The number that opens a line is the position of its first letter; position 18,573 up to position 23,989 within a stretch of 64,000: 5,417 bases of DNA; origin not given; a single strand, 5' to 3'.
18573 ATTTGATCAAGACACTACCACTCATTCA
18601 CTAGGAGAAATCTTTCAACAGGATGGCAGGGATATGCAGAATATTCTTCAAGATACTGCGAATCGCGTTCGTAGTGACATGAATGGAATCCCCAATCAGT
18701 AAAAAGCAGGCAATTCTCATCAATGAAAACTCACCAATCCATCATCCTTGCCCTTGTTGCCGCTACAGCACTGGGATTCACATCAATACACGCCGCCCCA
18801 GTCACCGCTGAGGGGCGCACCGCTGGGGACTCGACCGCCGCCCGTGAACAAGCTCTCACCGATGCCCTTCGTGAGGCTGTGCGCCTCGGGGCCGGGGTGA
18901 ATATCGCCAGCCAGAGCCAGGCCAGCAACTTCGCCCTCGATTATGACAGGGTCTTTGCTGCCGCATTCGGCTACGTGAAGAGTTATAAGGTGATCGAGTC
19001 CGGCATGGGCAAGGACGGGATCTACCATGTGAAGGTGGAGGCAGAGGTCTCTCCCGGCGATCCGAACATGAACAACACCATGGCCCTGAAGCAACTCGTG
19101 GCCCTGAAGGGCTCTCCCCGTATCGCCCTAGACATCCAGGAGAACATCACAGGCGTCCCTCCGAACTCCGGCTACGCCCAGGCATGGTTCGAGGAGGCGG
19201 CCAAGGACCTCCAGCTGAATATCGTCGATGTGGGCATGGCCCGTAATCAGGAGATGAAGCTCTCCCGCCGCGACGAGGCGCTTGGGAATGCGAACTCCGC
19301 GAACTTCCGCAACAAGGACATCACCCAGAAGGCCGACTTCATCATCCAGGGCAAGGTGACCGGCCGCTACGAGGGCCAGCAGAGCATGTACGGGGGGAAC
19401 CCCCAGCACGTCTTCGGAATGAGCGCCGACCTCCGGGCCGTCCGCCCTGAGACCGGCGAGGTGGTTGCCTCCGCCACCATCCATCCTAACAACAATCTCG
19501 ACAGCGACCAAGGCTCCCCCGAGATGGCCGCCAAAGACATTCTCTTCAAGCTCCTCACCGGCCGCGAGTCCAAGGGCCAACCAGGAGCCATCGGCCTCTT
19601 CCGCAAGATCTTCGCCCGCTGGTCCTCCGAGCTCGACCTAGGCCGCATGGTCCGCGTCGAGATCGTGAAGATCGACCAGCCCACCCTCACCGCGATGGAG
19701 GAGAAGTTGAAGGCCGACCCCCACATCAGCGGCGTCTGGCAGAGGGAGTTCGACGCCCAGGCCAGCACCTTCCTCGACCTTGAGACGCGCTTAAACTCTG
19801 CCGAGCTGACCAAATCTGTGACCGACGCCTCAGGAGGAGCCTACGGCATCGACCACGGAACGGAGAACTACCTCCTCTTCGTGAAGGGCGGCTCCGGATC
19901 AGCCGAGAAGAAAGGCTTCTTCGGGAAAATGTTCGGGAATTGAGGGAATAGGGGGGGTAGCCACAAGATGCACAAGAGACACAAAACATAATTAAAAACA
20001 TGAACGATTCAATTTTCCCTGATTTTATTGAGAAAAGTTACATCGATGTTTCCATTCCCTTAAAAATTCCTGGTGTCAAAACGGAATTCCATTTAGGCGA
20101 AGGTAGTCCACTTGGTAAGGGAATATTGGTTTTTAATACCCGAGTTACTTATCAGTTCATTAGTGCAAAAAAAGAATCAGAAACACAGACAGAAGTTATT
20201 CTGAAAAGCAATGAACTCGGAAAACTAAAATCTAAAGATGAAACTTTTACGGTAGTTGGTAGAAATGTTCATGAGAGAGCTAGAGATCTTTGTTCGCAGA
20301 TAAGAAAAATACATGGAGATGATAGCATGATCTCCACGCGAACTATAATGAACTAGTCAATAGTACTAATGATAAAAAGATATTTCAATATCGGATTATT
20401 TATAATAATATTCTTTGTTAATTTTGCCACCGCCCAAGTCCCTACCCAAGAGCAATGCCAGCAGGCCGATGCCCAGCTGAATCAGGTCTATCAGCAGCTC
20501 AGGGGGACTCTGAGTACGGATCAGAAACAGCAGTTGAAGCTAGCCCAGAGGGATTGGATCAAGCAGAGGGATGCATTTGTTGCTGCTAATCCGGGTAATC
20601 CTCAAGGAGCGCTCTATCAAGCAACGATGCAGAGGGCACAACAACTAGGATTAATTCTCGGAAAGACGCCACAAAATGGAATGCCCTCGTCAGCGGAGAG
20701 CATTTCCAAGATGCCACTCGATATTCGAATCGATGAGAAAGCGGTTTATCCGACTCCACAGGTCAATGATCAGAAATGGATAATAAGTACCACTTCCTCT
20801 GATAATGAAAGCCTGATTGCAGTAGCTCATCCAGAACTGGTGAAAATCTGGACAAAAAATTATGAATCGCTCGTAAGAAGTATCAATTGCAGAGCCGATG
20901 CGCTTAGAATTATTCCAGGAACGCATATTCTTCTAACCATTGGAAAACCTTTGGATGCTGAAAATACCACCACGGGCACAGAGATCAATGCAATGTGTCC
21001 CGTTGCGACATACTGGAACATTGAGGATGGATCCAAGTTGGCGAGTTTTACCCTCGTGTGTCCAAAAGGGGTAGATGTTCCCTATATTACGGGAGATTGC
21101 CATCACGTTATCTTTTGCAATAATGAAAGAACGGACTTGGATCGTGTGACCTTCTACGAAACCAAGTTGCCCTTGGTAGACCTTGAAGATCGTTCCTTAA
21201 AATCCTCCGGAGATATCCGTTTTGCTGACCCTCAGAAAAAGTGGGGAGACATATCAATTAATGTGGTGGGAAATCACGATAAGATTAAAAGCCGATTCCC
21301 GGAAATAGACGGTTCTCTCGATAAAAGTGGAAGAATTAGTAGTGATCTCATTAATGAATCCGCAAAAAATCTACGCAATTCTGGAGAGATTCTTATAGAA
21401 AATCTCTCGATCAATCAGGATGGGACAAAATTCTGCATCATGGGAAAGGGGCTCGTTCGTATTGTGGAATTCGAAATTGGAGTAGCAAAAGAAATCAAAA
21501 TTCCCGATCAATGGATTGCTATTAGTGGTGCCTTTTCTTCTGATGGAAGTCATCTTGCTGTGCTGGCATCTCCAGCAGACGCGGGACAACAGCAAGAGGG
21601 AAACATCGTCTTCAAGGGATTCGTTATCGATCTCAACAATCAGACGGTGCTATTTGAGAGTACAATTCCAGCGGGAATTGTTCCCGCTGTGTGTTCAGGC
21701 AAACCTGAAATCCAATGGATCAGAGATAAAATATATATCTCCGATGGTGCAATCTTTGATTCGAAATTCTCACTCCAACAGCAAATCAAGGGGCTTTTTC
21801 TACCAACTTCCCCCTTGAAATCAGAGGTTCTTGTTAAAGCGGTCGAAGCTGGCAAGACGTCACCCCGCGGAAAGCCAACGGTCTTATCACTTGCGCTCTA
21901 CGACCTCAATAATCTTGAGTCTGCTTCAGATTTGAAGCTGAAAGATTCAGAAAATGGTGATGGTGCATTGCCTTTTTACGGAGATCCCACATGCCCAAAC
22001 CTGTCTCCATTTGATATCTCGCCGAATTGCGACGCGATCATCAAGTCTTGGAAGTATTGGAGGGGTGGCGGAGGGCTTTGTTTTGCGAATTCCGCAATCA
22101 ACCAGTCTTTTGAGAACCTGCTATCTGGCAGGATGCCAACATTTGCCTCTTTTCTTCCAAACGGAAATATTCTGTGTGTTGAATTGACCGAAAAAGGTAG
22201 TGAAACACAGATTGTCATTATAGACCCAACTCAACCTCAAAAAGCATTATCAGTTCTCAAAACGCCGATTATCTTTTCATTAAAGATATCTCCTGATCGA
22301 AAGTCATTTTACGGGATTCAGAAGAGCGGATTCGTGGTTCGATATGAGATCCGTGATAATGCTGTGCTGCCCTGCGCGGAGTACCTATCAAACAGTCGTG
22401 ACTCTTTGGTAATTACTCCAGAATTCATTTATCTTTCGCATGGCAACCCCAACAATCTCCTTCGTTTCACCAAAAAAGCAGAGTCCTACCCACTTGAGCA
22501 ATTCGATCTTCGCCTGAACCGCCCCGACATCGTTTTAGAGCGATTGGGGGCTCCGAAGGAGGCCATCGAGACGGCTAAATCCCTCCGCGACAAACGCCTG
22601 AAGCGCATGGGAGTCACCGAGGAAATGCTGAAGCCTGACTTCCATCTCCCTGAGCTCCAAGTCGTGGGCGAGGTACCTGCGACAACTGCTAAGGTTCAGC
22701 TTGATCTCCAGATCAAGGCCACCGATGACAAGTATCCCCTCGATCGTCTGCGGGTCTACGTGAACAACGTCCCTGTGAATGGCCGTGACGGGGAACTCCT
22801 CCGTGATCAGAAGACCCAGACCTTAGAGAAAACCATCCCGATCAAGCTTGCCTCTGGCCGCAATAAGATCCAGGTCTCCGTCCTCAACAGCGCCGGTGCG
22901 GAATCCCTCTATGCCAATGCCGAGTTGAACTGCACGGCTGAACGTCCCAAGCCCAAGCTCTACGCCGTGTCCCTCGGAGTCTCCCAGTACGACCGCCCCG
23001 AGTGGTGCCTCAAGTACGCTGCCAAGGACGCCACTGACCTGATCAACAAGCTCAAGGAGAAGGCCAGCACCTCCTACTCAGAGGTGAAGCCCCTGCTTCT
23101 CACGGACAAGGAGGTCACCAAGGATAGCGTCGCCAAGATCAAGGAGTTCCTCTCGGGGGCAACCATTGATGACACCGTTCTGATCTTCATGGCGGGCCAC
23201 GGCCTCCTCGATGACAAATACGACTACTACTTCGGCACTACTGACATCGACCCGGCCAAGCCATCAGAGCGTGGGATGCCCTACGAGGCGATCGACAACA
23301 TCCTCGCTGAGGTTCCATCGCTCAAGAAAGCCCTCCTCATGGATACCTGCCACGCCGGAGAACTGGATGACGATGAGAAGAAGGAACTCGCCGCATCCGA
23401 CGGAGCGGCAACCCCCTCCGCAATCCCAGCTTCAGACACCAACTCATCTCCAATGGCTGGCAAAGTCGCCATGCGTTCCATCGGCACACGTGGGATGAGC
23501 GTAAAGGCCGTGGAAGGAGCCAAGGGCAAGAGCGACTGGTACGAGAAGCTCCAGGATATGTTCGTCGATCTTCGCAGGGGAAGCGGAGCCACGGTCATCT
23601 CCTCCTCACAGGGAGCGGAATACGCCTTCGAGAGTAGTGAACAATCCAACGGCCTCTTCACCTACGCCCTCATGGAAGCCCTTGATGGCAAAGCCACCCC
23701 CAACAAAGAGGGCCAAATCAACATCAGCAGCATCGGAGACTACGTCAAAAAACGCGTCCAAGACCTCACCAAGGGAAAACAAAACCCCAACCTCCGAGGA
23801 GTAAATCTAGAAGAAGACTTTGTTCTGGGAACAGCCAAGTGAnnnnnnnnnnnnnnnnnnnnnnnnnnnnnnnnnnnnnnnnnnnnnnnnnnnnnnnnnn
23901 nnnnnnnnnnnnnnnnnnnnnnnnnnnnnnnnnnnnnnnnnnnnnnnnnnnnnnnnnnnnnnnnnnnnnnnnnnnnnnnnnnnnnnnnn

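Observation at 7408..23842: Three near-identical ~1.35-kb 3' effector modules fused to unrelated 5' halves (constant tail, swappable head)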

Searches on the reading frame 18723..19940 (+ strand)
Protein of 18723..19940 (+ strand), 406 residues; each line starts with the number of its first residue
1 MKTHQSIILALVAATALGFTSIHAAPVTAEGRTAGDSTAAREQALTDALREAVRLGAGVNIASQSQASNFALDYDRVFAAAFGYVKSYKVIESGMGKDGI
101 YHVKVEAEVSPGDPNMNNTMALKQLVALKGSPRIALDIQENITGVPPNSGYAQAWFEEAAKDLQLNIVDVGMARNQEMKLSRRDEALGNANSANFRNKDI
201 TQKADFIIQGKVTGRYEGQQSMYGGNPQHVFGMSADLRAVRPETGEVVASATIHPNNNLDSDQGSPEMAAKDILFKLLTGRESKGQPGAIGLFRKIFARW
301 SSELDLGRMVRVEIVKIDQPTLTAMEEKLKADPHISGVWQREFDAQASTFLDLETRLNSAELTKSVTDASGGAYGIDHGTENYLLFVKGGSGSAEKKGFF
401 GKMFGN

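Call 4: search_protein_families(library=pfam, proteins=[window:18723-19940:+], max_evalue=0.01)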
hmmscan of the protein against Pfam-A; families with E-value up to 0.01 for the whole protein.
window:18723-19940:+ (406 aa): 1 family
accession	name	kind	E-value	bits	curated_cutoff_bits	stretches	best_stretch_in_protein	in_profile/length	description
PF16548.10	FlgT_N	-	4.6e-05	24.3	28.8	1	29-111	5-87/87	Flagellar assembly protein T, N-terminal domain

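Call 61: search_protein_families(library=padloc, proteins=[window:18723-19940:+], max_evalue=0.001)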
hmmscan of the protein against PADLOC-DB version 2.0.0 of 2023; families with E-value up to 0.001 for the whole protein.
window:18723-19940:+ (406 aa): 0 families

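Call 62: search_protein_families(library=ncbifam, proteins=[window:18723-19940:+], max_evalue=0.001)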
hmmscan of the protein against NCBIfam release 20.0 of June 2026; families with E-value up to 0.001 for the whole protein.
window:18723-19940:+ (406 aa): 1 family
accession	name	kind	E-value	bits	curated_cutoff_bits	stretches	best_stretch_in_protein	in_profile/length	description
NF033164.1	lipo_LipL46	equivalog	8.2e-08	31.3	400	1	34-187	51-207/413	lipoprotein LipL46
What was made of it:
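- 18064..19943 (+): Two exported or lipoprotein-like genes (212 aa, and 406 aa resembling FlgT_N/LipL46). They form the conserved left flank of the gene-4 slot. Calls 4 and 62.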

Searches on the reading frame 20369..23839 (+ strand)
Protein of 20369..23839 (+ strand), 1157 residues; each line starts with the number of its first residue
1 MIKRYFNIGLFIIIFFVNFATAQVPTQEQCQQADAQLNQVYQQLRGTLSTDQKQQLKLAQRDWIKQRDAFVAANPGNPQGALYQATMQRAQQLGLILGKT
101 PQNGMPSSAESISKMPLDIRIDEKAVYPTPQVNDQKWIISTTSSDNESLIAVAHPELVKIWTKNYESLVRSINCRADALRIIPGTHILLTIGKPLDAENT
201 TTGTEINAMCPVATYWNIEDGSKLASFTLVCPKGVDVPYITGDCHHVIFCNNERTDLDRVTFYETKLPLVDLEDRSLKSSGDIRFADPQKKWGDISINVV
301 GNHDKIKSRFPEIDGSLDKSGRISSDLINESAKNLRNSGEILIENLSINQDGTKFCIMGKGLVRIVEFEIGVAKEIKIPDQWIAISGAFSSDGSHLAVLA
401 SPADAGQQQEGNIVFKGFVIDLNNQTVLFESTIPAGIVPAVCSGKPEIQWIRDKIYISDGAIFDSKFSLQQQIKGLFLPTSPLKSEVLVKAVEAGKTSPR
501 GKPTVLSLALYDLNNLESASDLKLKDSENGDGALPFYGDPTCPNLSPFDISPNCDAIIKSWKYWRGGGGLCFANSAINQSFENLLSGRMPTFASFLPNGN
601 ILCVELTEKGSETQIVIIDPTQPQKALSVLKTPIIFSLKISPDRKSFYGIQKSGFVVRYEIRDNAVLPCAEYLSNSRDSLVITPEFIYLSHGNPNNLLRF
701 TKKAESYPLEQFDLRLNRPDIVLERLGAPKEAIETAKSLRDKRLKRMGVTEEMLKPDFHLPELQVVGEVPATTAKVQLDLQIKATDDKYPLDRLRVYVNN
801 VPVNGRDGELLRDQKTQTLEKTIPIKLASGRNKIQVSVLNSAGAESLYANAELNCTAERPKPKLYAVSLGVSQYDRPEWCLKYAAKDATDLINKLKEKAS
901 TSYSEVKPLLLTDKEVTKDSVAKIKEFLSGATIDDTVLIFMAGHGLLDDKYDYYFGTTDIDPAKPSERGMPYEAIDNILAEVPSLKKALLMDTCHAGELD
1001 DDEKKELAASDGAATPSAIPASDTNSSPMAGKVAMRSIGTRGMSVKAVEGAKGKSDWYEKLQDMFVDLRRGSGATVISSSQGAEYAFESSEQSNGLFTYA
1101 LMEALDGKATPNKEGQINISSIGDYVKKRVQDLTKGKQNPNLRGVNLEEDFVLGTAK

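Call 4: search_protein_families(library=pfam, proteins=[window:20369-23839:+], max_evalue=0.01)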
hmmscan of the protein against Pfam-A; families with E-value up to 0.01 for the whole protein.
window:20369-23839:+ (1157 aa): 2 families
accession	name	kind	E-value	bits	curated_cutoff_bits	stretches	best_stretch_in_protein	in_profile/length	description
PF00656.27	Peptidase_C14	-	2.6e-12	47.4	21.4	1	866-1151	4-232/233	Caspase domain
PF07007.17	LprI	-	2.3e-10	41.2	22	1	27-90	19-103/106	Lysozyme inhibitor LprI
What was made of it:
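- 20369..20636 (+): Signal peptide and LprI domain of gene 4. This is the conserved 5' anchor shared by many heads. Pfam LprI (call 4).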

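Call 61: search_protein_families(library=padloc, proteins=[window:20369-23839:+], max_evalue=0.001)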
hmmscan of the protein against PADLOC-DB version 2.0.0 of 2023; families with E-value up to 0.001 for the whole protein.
window:20369-23839:+ (1157 aa): 1 family
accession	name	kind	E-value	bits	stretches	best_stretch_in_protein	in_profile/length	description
PDLC02987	caspase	-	3.3e-11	41.1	1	862-1073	1-130/453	-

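Call 62: search_protein_families(library=ncbifam, proteins=[window:20369-23839:+], max_evalue=0.001)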
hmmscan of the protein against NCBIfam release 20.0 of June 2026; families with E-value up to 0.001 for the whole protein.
window:20369-23839:+ (1157 aa): 1 family
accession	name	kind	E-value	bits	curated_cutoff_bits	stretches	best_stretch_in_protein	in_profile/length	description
NF047832.1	caspase_w_EACC1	subfamily_domain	5.1e-24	84.9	140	1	866-1015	3-155/211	caspase, EACC1-associated type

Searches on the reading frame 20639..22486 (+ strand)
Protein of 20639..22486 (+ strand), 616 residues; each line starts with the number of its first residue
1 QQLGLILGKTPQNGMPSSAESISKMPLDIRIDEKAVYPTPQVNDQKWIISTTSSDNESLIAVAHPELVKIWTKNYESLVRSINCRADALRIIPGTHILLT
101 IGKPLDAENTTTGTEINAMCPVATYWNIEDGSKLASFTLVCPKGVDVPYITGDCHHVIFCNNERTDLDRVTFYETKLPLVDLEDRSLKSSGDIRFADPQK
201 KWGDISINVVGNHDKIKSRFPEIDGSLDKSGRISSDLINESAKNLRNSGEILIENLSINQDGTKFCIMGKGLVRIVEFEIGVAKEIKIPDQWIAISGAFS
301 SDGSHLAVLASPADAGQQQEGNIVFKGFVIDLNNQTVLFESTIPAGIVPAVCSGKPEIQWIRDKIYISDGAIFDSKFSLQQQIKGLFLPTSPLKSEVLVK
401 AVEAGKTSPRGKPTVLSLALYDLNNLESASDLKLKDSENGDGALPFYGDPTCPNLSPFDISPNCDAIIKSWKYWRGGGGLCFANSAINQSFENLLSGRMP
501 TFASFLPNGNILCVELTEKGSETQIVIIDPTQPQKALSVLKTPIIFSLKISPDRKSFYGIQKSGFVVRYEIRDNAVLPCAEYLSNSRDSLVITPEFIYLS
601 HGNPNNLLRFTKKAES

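Call 86: search_protein_families(library=pfam, proteins=[window:20639-22486:+], max_evalue=1)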
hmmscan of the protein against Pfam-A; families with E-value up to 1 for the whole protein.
window:20639-22486:+ (616 aa): 3 families
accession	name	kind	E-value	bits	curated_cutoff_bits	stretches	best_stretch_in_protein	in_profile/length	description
PF25172.1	Beta-prop_WDR3_2nd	-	0.087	12.5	140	1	53-99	8-54/293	WDR3 second beta-propeller domain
PF09346.15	SMI1_KNR4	-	0.11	13.6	25.4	0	501-531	80-107/125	SMI1 / KNR4 family (SUKH-1)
PF11589.14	DUF3244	-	0.29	11.6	25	0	500-530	21-49/96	Domain of unknown function (DUF3244)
